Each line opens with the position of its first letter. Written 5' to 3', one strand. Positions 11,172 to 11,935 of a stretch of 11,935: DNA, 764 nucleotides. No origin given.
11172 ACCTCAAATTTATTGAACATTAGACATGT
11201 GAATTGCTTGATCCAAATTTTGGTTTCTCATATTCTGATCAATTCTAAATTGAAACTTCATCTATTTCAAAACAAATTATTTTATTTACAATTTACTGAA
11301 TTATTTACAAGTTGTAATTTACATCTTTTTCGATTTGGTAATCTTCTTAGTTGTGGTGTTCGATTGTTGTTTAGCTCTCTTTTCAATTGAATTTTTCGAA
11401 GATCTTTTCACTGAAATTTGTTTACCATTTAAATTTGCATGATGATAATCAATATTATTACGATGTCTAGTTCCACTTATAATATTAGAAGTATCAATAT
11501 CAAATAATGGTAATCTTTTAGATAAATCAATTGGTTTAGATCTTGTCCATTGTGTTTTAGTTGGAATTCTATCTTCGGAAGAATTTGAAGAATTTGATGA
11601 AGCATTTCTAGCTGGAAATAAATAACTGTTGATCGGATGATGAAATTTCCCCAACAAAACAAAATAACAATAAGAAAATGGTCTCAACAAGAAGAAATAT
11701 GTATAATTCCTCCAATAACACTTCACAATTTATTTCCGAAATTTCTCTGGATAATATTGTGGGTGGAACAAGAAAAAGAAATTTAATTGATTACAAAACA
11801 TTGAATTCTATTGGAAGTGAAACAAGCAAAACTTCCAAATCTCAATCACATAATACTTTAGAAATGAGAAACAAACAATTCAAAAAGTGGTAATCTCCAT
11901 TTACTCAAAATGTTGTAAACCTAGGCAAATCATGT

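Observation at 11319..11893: Head-to-head inverted paralogue pair of small S/N/K-rich proteins with overlapping 5' ORFs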

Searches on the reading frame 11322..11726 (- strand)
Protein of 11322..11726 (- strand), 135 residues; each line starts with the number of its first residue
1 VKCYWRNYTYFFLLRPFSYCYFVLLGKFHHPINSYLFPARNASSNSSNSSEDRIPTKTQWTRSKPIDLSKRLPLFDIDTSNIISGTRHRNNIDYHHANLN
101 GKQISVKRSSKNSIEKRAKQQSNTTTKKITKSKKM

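Call 4: search_protein_families(library=pfam, proteins=[window:11322-11726:-], max_evalue=10)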
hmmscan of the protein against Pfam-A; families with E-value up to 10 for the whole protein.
seq(135 aa): 1 family
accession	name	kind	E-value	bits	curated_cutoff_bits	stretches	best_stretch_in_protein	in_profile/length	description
PF09649.15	CHZ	-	2.7e-06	27.2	23.3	1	77-97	9-31/34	Histone chaperone domain CHZ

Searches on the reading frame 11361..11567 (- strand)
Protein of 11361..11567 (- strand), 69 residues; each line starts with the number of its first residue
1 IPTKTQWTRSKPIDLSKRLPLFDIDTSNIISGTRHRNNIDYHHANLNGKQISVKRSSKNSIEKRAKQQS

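Call 52: search_solved_structures(query=A3, max_evalue=10, show_alignments=5)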
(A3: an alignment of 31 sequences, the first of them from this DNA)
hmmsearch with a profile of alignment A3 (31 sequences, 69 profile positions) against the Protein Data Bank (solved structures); distinct sequences matched with E-value up to 10: 6.
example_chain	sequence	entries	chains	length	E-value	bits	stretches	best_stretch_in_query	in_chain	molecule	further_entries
6ae8_C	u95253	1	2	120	0.025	17.6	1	22-57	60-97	Histone H2A.Z-specific chaperone CHZ1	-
2jss_B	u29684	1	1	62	0.036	17.1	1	22-47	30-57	Uncharacterized protein YER030W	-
6m2m_M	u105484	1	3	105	0.15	15.1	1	9-41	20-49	Expressed protein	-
5kgf_L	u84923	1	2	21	0.15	15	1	20-37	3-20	Tumor suppressor p53-binding protein 1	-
3o4c_A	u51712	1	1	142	0.24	14.4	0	23-39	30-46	de novo designed beta-trefoil architecture with symmetric primary structure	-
5w7d_A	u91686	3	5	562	1.1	12.3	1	22-63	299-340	Acyloxyacyl hydrolase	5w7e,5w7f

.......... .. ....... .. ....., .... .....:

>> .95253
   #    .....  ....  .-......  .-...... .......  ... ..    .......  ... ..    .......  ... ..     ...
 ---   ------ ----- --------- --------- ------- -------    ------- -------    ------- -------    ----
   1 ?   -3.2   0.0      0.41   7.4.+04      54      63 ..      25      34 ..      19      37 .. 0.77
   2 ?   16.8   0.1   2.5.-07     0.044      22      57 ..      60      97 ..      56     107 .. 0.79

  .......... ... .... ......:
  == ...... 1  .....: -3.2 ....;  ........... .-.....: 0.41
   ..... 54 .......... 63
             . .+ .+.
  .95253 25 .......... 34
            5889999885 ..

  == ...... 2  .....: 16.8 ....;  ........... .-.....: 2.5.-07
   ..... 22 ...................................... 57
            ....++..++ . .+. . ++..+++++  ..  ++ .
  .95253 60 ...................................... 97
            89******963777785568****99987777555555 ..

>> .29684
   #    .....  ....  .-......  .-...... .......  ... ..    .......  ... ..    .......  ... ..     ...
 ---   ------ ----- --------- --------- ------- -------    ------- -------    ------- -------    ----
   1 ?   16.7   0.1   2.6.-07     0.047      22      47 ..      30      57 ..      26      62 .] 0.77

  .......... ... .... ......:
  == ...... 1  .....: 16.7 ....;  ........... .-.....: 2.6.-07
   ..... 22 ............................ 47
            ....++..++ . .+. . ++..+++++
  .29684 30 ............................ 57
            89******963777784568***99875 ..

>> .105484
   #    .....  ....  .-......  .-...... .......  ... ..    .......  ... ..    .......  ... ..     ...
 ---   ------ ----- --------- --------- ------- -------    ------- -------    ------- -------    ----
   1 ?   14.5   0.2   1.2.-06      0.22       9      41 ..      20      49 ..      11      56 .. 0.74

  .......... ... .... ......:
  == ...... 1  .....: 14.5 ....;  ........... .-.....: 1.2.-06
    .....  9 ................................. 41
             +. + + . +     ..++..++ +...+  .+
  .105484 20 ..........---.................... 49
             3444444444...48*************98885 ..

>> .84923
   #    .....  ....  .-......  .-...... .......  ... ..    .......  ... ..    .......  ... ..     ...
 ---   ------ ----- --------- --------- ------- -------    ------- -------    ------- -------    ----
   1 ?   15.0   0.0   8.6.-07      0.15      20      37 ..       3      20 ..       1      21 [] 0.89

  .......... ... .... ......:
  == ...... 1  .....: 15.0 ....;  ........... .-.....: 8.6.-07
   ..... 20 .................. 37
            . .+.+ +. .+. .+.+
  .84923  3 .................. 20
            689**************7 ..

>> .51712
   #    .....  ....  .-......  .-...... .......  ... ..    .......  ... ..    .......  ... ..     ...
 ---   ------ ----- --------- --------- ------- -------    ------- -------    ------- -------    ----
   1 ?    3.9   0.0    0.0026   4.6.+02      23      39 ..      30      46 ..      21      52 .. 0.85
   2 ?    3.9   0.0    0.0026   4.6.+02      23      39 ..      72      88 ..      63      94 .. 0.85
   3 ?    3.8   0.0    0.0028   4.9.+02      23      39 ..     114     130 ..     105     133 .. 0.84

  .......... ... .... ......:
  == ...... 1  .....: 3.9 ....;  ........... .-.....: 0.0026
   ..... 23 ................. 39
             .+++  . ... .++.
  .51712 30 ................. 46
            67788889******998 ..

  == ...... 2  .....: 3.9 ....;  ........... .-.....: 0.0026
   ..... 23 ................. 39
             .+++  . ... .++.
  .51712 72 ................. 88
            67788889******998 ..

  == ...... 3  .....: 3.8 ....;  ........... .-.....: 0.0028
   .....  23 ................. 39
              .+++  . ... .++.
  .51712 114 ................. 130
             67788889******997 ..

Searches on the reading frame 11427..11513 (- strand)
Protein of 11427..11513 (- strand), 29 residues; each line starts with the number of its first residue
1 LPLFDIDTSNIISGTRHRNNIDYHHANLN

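Call 70: search_protein_families(library=pfam, proteins=[window:11427-11513:-], max_evalue=10)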
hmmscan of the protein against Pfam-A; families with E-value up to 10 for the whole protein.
seq(29 aa): 1 family
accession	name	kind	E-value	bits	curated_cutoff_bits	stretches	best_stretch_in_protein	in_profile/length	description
PF09649.15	CHZ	-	1.8e-06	27.7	23.3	1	6-26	9-31/34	Histone chaperone domain CHZ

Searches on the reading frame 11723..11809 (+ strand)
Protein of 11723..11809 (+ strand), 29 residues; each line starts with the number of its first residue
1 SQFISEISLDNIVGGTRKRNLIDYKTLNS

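Call 70: search_protein_families(library=pfam, proteins=[window:11723-11809:+], max_evalue=10)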
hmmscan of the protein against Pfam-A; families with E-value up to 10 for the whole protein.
seq(29 aa): 1 family
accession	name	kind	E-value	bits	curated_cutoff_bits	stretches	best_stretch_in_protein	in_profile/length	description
PF09649.15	CHZ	-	0.0014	18.5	23.3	1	5-25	7-29/34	Histone chaperone domain CHZ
